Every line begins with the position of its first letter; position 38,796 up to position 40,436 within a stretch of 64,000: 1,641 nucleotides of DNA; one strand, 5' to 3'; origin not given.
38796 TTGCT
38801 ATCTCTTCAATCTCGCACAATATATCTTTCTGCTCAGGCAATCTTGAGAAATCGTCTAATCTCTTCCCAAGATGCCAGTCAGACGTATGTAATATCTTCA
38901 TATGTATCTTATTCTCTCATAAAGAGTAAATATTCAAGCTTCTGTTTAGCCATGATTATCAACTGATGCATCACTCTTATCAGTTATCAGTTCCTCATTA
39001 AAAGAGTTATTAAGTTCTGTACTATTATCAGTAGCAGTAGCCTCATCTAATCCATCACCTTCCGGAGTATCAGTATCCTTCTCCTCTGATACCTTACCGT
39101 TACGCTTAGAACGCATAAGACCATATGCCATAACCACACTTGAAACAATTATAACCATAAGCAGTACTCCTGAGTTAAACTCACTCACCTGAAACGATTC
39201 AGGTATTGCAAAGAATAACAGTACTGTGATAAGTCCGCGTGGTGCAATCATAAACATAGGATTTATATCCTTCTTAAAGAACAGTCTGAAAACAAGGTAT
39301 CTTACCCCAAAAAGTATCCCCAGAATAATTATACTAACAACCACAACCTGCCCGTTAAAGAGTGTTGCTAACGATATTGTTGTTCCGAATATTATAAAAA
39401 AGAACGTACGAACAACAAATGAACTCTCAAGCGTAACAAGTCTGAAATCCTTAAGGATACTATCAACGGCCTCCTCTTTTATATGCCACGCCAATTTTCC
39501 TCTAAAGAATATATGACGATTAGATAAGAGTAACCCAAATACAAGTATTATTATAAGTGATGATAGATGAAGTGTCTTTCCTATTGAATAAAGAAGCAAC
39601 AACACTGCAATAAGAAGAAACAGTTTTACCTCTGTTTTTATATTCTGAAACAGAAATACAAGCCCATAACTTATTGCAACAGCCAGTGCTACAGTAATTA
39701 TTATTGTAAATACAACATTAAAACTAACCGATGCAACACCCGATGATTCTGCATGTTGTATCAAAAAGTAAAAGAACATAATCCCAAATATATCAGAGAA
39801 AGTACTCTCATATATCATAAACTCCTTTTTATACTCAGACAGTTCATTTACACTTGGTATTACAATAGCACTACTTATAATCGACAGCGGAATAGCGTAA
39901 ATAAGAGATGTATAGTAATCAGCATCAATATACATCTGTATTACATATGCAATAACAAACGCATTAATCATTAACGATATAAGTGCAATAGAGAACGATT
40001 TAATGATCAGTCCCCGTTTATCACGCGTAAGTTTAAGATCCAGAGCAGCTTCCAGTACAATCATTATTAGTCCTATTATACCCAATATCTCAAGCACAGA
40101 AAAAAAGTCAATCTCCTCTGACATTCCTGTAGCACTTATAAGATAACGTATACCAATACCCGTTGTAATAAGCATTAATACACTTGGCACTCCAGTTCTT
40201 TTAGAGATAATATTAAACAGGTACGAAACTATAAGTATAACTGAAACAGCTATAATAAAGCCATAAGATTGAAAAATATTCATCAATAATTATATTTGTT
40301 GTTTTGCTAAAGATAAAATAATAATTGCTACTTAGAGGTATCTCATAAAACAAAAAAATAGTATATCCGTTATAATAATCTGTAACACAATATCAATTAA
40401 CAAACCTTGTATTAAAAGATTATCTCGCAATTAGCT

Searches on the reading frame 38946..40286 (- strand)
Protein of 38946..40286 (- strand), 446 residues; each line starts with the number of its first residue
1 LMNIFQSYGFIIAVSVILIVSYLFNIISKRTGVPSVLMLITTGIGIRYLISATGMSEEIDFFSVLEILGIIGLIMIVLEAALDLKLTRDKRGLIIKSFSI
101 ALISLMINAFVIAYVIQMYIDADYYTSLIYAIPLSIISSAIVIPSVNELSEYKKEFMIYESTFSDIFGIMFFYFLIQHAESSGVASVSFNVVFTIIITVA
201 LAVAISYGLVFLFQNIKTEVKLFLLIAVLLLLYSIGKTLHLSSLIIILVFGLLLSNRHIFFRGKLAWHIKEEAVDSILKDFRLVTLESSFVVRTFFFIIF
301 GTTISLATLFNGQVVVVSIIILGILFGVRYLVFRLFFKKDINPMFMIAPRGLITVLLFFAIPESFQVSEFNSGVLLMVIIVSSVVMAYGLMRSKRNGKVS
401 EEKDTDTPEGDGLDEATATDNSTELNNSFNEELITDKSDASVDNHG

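Call 7: search_protein_families(library=pfam, proteins=[window:38946-40286:-])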
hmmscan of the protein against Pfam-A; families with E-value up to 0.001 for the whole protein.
window:38946-40286:- (446 aa): 1 family
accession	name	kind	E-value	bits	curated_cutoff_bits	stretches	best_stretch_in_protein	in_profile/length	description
PF00999.27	Na_H_Exchanger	-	3.1e-22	79.4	26.2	1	18-385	4-364/375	Sodium/hydrogen exchanger, transmembrane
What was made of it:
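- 38946..40283 (-): Na+/H+ (cation:proton) exchanger gene, left flank, transcribed away from the array. Pfam PF00999 E=3e-22 (call 7).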

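Call 12: find_encoding_contigs(protein=window:38946-40286:-, flank=10000, max_places=10)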
Protein window:38946-40286:- (446 aa): no gene with exactly this product is on record in the collection.

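Call 14: find_encoding_contigs(protein=window:38946-40283:-, flank=10000, max_places=10)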
Protein window:38946-40283:- (445 aa): 5 contigs read that carry it; 2 places shown.
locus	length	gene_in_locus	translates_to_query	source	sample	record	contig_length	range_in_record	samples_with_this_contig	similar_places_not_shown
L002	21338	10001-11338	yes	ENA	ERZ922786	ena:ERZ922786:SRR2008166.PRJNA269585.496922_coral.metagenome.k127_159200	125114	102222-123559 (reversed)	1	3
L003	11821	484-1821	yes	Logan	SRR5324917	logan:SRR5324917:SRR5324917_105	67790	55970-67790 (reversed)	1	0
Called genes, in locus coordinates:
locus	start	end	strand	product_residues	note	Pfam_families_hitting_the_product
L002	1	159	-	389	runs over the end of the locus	PF00155:Aminotran_1_2, PF01053:Cys_Met_Meta_PP (weak), PF01212:Beta_elim_lyase (weak)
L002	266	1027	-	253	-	PF00072:Response_reg, PF04397:LytTR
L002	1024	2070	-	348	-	PF06580:His_kinase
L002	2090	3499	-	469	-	PF02321:OEP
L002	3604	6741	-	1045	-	PF00873:ACR_tran, PF02355:SecD_SecF_C (weak)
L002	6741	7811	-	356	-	PF00364:Biotin_lipoyl (faint), PF25917:BSH_RND, PF25919:BSH_CusB (weak), PF25973:BSH_CzcB (weak), PF25984:BSH_YknX (faint)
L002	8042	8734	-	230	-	PF00106:adh_short, PF08659:KR (weak), PF13460:NAD_binding_10 (weak), PF13561:adh_short_C2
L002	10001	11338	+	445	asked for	PF00999:Na_H_Exchanger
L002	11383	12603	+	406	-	PF00149:Metallophos, PF12850:Metallophos_2 (weak)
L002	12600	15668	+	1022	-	PF13476:AAA_23, PF13558:SbcC_Walker_B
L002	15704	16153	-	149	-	PF01047:MarR, PF12802:MarR_2 (weak)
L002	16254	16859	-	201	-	PF14512:TM1586_NiRdase (weak), PF00881:Nitroreductase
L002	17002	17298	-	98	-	-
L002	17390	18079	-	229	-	PF08713:DNA_alkylation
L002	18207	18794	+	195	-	PF06271:RDD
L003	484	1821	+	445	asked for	PF00999:Na_H_Exchanger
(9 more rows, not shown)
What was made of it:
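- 38946..40283 (-): The exact 445-aa product starting at the ATG at 40283 is on record (call 14).
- Checked: (e) The region is 1266 nt if the exchanger starts at the ATG at 40283 (call 14).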

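Call 23: find_homologous_proteins(query=window:38946-40283:-, max_evalue=1e-60)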
Query window:38946-40283:- (445 aa): 7573 proteins with E <= 1e-60 among 8000 candidates; the best 120 are listed.
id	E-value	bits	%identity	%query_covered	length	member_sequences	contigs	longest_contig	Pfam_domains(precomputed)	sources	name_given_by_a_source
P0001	2.4e-251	852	95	100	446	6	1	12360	PF00999.27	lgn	-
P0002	2.9e-176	604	75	88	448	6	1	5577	PF00999.27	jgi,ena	-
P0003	4.1e-146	505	61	93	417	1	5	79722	PF00999.27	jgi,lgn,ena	-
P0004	1.5e-133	464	55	94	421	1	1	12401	PF00999.27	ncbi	-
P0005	2.4e-131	456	55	98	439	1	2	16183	PF00999.27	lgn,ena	-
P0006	2.8e-131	456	57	92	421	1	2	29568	PF00999.27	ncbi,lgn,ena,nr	ncbi:MAG: cation:proton antiporter [Bacteroidales bacterium]|nr:cation:proton antiporter [Bacteroida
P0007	8.2e-131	455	56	95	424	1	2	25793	PF00999.27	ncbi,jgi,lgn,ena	-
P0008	1.0e-130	454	58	91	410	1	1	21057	PF00999.27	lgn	-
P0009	1.0e-130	454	57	91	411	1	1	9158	PF00999.27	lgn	-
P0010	1.2e-130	454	58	91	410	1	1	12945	PF00999.27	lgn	-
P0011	1.8e-130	454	55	95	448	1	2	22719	PF00999.27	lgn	-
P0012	6.4e-130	452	55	97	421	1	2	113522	PF00999.27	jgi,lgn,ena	jgi:NhaP-type Na+/H+ or K+/H+ antiporter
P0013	6.5e-130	452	55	96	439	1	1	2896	PF00999.27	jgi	jgi:NhaP-type Na+/H+ or K+/H+ antiporter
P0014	2.3e-129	450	54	98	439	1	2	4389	PF00999.27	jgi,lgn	-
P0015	2.9e-129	450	53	97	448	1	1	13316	PF00999.27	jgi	-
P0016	3.0e-129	450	53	100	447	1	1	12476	PF00999.27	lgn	-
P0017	5.0e-129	449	55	95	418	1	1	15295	PF00999.27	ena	-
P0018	6.5e-129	448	54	99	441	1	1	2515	PF00999.27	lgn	-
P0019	1.1e-128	448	55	95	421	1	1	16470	PF00999.27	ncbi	-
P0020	1.5e-128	447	52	96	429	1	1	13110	PF00999.27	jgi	jgi:NhaP-type Na+/H+ or K+/H+ antiporter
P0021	2.2e-128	447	54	96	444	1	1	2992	PF00999.27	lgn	-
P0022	3.8e-128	446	55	96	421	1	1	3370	PF00999.27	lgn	-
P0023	3.9e-128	446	54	97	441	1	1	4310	PF00999.27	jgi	jgi:NhaP-type Na+/H+ or K+/H+ antiporter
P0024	4.8e-128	446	54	96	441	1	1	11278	PF00999.27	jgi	jgi:NhaP-type Na+/H+ or K+/H+ antiporter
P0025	4.9e-128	446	56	90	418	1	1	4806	PF00999.27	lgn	-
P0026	6.0e-128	445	55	96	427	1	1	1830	PF00999.27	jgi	jgi:NhaP-type Na+/H+ or K+/H+ antiporter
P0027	6.5e-128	445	55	94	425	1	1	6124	PF00999.27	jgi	jgi:potassium/hydrogen antiporter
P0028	1.0e-127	444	56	93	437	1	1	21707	PF00999.27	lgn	-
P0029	1.0e-127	444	57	91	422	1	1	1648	PF00999.27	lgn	-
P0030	1.2e-127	444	54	95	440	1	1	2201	PF00999.27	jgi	jgi:NhaP-type Na+/H+ or K+/H+ antiporter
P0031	1.7e-127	444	53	96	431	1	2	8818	PF00999.27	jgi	jgi:Kef-type K+ transport system membrane component KefB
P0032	1.9e-127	444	53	93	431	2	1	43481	PF00999.27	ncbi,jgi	-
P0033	1.9e-127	444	54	95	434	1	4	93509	PF00999.27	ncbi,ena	-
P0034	2.8e-127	443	55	96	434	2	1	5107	PF00999.27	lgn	-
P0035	2.9e-127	443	54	94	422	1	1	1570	PF00999.27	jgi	-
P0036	4.1e-127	443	54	96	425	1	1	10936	PF00999.27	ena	-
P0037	4.2e-127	442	57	89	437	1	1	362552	PF00999.27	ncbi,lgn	ncbi:MAG: cation:proton antiporter [Vicingaceae bacterium]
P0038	4.4e-127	442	55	94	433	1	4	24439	PF00999.27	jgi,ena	-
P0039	4.6e-127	442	54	94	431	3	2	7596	PF00999.27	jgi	jgi:cell volume regulation protein A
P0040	5.0e-127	442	54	90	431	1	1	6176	PF00999.27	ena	-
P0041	6.1e-127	442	53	98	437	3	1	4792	PF00999.27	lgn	-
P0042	8.1e-127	442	53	95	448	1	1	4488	PF00999.27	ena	-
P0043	8.6e-127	441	54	94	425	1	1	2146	PF00999.27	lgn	-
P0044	8.9e-127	441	54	93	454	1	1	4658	PF00999.27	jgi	-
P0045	8.9e-127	441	54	90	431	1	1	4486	PF00999.27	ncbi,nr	ncbi:MAG: cation:proton antiporter [Bacteroidales bacterium]|nr:cation:proton antiporter [Bacteroida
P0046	9.3e-127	441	54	96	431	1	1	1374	PF00999.27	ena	-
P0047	9.7e-127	441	53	97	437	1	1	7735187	PF00999.27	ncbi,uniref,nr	ncbi:NhaP-type Na+/H+ or K+/H+ antiporter [Catalinimonas alkaloidigena]|uniref:cation:proton antipor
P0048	9.9e-127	441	56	93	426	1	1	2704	PF00999.27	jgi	jgi:NhaP-type Na+/H+ or K+/H+ antiporter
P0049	1.1e-126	441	57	83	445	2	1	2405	PF00999.27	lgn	-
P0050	1.3e-126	441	55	92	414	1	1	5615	PF00999.27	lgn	-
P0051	1.8e-126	440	55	89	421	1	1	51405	PF00999.27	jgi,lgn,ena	-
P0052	1.9e-126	440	53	96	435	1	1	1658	PF00999.27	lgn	-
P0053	2.4e-126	440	52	96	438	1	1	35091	PF00999.27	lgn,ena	-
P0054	2.7e-126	440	56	91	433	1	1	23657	PF00999.27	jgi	jgi:Kef-type K+ transport system membrane component KefB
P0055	2.9e-126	440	55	95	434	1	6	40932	PF00999.27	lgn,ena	-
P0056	3.3e-126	440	53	93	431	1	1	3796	PF00999.27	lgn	-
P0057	3.6e-126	439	54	90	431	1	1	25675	PF00999.27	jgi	jgi:cell volume regulation protein A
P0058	4.3e-126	439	55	97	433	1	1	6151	PF00999.27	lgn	-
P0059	5.2e-126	439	55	94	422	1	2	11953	PF00999.27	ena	-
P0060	5.7e-126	439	56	90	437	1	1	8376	PF00999.27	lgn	-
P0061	5.8e-126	439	55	94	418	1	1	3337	PF00999.27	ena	-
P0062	5.9e-126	439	53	94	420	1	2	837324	PF00999.27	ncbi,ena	-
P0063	6.1e-126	439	54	96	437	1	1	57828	PF00999.27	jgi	jgi:NhaP-type Na+/H+ or K+/H+ antiporter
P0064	6.1e-126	439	56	93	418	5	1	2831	PF00999.27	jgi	-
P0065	6.1e-126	439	53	95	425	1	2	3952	PF00999.27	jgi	jgi:cell volume regulation protein A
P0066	6.2e-126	439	56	89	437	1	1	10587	PF00999.27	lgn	-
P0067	6.2e-126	439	54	97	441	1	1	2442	PF00999.27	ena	-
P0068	6.4e-126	439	54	92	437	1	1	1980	PF00999.27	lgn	-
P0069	6.9e-126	438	55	94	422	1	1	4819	PF00999.27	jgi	-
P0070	6.9e-126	438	53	91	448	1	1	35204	PF00999.27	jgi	-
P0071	7.9e-126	438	56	92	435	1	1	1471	PF00999.27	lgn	-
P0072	8.2e-126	438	55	92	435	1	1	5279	PF00999.27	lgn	-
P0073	9.8e-126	438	52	95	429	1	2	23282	PF00999.27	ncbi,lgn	ncbi:MAG: hypothetical protein Kow0068_06120 [Marinilabiliales bacterium]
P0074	9.8e-126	438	52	96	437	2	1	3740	PF00999.27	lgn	-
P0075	1.0e-125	438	55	90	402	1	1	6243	PF00999.27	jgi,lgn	-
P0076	1.2e-125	438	52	96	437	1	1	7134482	PF00999.27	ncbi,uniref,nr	ncbi:cation:proton antiporter domain-containing protein [Catalinimonas niigatensis]|uniref:cation:pr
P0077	1.3e-125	438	53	96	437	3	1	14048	PF00999.27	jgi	jgi:NhaP-type Na+/H+ or K+/H+ antiporter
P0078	1.3e-125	438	53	97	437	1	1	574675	PF00999.27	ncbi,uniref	ncbi:cation:proton antiporter [Catalinimonas sp. 4WD22]|uniref:cation:proton antiporter domain-conta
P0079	1.3e-125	438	55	92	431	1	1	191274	PF00999.27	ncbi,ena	-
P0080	1.3e-125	438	52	96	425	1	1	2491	PF00999.27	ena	-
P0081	1.8e-125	437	53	91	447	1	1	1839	PF00999.27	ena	-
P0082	1.9e-125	437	56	92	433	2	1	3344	PF00999.27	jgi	jgi:NhaP-type Na+/H+ or K+/H+ antiporter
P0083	2.6e-125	437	52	94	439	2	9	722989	PF00999.27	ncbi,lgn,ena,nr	ncbi:MAG: sodium:proton exchanger [Crocinitomicaceae bacterium]|nr:sodium:proton exchanger [Crocinit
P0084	3.1e-125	436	53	94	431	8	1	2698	PF00999.27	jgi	jgi:cell volume regulation protein A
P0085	3.5e-125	436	54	94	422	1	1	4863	PF00999.27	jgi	jgi:cell volume regulation protein A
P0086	3.8e-125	436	54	94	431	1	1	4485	PF00999.27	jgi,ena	-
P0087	4.0e-125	436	55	94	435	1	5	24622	PF00999.27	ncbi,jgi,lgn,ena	-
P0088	4.2e-125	436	54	90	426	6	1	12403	PF00999.27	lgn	-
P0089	4.4e-125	436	54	92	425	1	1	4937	PF00999.27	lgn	-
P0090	4.5e-125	436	53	96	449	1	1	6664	PF00999.27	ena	-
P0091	4.6e-125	436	53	95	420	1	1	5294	PF00999.27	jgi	jgi:cell volume regulation protein A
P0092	4.8e-125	436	53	97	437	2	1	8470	PF00999.27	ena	-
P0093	5.0e-125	436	54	94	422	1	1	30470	PF00999.27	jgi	jgi:cell volume regulation protein A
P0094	5.4e-125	436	54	95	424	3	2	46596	PF00999.27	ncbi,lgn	-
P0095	5.6e-125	435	57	90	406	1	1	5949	PF00999.27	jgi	-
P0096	5.8e-125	435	55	92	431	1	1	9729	PF00999.27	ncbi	-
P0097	6.1e-125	435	53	94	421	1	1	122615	PF00999.27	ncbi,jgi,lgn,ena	-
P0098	6.8e-125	435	54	95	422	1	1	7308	PF00999.27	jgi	jgi:NhaP-type Na+/H+ or K+/H+ antiporter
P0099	7.0e-125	435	56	90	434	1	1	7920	PF00999.27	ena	-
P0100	7.1e-125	435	52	98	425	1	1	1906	PF00999.27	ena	-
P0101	7.9e-125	435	53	99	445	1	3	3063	PF00999.27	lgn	-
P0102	8.2e-125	435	52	95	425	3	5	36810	PF00999.27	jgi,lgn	-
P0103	8.6e-125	435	58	84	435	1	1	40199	PF00999.27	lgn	-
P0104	9.1e-125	435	54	90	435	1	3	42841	PF00999.27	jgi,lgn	-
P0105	9.1e-125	435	53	97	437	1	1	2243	PF00999.27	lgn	-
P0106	9.1e-125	435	51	98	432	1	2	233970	PF00999.27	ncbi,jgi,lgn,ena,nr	ncbi:MAG TPA: cation:proton antiporter [Bacteroidales bacterium]|nr:cation:proton antiporter [Bacter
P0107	9.3e-125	435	53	96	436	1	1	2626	PF00999.27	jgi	-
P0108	1.1e-124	434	54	92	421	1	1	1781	PF00999.27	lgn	-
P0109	1.2e-124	434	52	95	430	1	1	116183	PF00999.27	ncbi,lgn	-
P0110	1.2e-124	434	54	95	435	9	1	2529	PF00999.27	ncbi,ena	-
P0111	1.3e-124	434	53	95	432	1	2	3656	PF00999.27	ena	-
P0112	1.3e-124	434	51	92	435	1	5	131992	PF00999.27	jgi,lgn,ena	-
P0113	1.4e-124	434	52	98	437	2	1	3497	PF00999.27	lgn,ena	-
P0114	1.5e-124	434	52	95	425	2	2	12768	PF00999.27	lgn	-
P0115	1.6e-124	434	53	93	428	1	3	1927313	PF00999.27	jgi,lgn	-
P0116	1.6e-124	434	52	97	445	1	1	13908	PF00999.27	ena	-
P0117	1.7e-124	434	54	95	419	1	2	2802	PF00999.27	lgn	-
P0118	1.8e-124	434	51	98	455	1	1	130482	PF00999.27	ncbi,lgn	-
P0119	1.8e-124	434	52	95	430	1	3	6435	PF00999.27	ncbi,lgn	ncbi:MAG: cation:proton antiporter [Bacteroidota bacterium]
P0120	1.8e-124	434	51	95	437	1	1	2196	PF00999.27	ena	-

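Call 24: find_encoding_contigs(protein=P0001, flank=10000, max_places=6)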
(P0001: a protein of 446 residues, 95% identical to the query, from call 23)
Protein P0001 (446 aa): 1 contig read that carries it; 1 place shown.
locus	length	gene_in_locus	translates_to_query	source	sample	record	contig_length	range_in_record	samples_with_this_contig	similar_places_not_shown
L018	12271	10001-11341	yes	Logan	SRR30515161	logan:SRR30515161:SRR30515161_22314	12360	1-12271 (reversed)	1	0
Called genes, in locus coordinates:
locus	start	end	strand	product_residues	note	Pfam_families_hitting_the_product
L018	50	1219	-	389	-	PF00155:Aminotran_1_2, PF01053:Cys_Met_Meta_PP (weak), PF01212:Beta_elim_lyase (weak)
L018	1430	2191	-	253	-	PF00072:Response_reg, PF04397:LytTR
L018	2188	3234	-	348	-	PF06580:His_kinase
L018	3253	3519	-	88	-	PF02321:OEP (weak)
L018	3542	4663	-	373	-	PF02321:OEP (weak)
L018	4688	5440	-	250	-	PF00873:ACR_tran, PF02355:SecD_SecF_C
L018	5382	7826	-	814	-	PF00873:ACR_tran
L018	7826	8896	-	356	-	PF00364:Biotin_lipoyl (faint), PF25917:BSH_RND, PF25919:BSH_CusB (weak), PF25973:BSH_CzcB (weak)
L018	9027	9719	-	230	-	PF00106:adh_short, PF08659:KR (weak), PF13561:adh_short_C2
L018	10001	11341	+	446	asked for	PF00999:Na_H_Exchanger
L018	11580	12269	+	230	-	?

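Call 25: find_encoding_contigs(protein=P0002, flank=10000, max_places=6)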
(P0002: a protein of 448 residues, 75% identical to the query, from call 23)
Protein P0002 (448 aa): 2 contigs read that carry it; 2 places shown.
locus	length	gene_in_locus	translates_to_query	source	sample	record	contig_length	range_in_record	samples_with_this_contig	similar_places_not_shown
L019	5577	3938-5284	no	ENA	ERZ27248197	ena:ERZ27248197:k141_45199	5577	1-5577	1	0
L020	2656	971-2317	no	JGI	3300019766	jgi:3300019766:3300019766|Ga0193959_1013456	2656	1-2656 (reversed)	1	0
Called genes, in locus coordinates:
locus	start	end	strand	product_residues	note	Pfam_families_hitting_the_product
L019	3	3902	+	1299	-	?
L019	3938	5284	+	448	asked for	PF00999:Na_H_Exchanger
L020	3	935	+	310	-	?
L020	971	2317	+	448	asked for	PF00999:Na_H_Exchanger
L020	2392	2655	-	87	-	?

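Call 26: find_encoding_contigs(protein=P0003, flank=10000, max_places=6)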
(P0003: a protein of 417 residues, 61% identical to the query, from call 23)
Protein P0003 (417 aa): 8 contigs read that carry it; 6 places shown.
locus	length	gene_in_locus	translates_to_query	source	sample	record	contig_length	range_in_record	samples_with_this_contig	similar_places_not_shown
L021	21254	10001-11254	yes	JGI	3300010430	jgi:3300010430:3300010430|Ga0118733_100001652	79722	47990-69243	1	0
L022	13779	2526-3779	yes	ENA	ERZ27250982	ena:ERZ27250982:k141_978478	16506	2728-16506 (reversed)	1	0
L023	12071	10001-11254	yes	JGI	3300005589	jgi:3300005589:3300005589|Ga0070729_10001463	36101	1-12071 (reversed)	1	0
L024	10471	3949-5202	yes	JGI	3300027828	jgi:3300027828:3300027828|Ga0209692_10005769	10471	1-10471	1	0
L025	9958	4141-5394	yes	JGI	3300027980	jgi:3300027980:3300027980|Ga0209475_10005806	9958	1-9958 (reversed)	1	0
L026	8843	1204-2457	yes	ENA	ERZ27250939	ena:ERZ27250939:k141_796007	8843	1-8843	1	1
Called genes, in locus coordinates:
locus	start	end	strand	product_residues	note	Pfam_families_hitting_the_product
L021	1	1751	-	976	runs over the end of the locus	PF01565:FAD_binding_4, PF02913:FAD-oxidase_C, PF13183:Fer4_8 (weak), PF13534:Fer4_17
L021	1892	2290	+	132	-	PF09345:SiaC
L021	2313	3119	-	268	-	PF07063:HGLS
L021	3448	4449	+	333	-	PF01515:PTA_PTB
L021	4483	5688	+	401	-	PF00871:Acetate_kinase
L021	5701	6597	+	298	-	PF01515:PTA_PTB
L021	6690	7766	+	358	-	PF00871:Acetate_kinase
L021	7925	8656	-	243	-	-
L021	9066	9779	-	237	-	PF00106:adh_short, PF08659:KR, PF13561:adh_short_C2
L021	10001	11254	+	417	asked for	PF00999:Na_H_Exchanger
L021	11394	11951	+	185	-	PF00254:FKBP_C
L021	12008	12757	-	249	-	PF01416:PseudoU_synth_1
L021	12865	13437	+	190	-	PF00440:TetR_N, PF16295:TetR_C_10 (weak), PF22604:TetR_HI_0893_C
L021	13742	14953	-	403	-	PF00375:SDF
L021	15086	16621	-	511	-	PF00672:HAMP, PF00015:MCPsignal, PF25792:BREX_BrxC_helical (weak)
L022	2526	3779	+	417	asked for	PF00999:Na_H_Exchanger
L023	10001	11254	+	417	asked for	PF00999:Na_H_Exchanger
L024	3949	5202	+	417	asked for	PF00999:Na_H_Exchanger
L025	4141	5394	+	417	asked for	PF00999:Na_H_Exchanger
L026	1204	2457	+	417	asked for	PF00999:Na_H_Exchanger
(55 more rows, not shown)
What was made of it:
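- More distant relatives (61% aa) also keep the divergent pair, with a 221-bp spacer (call 26).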

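Call 46: find_encoding_contigs(protein=P0121, flank=6000, max_places=6)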
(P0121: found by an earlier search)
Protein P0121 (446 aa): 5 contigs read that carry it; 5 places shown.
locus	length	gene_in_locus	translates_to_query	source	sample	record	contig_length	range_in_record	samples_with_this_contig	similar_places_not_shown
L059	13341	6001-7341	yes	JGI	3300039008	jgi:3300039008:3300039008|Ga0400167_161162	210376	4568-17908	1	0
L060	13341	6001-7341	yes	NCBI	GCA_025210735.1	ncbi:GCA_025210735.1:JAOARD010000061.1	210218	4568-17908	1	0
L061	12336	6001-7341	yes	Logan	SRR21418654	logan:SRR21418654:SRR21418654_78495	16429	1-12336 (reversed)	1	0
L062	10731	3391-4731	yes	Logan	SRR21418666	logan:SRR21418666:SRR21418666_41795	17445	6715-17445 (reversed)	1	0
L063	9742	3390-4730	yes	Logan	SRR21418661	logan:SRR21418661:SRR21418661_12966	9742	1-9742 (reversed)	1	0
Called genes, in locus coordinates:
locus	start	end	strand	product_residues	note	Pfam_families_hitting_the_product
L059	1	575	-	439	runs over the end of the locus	PF02321:OEP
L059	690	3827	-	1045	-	PF00873:ACR_tran, PF02355:SecD_SecF_C (weak)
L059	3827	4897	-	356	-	PF00364:Biotin_lipoyl (faint), PF25917:BSH_RND, PF25919:BSH_CusB (weak), PF25973:BSH_CzcB (weak)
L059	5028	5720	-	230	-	PF00106:adh_short, PF08659:KR (weak), PF13561:adh_short_C2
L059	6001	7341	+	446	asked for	PF00999:Na_H_Exchanger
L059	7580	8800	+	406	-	PF00149:Metallophos, PF12850:Metallophos_2 (faint)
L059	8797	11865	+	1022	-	PF13476:AAA_23, PF24161:CCDC39 (weak), PF13558:SbcC_Walker_B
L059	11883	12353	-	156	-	PF01047:MarR, PF12802:MarR_2 (weak), PF13463:HTH_27 (weak)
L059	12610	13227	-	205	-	PF14512:TM1586_NiRdase (weak), PF00881:Nitroreductase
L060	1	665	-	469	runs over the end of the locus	PF02321:OEP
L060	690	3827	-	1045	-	PF00873:ACR_tran, PF02355:SecD_SecF_C (weak)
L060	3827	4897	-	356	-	PF00364:Biotin_lipoyl (faint), PF25917:BSH_RND, PF25919:BSH_CusB (weak), PF25973:BSH_CzcB (weak)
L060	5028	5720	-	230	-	PF00106:adh_short, PF08659:KR (weak), PF13561:adh_short_C2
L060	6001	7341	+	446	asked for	PF00999:Na_H_Exchanger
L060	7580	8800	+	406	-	PF00149:Metallophos, PF12850:Metallophos_2 (faint)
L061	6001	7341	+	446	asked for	PF00999:Na_H_Exchanger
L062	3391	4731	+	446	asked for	PF00999:Na_H_Exchanger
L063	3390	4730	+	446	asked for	PF00999:Na_H_Exchanger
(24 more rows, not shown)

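Call 47: find_encoding_contigs(protein=P0122, flank=6000, max_places=6)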
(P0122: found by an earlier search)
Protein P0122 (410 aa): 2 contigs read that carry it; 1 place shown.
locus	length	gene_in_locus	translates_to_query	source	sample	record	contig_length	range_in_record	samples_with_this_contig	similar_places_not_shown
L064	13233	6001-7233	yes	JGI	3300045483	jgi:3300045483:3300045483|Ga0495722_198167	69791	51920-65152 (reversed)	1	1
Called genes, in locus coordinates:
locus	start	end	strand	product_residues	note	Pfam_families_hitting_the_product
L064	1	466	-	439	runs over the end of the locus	PF02321:OEP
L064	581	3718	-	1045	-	PF00873:ACR_tran, PF02355:SecD_SecF_C (weak)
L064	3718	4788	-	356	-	PF00364:Biotin_lipoyl (faint), PF25917:BSH_RND, PF25919:BSH_CusB (weak), PF25973:BSH_CzcB (weak)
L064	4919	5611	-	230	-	PF00106:adh_short, PF08659:KR (weak), PF13460:NAD_binding_10 (weak), PF13561:adh_short_C2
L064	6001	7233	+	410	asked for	PF00999:Na_H_Exchanger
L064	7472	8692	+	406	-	PF00149:Metallophos, PF12850:Metallophos_2 (faint)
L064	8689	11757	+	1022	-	PF13476:AAA_23, PF13558:SbcC_Walker_B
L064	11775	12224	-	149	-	PF01047:MarR, PF12802:MarR_2 (weak), PF13463:HTH_27 (weak)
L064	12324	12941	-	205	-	PF14512:TM1586_NiRdase (weak), PF00881:Nitroreductase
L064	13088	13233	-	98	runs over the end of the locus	-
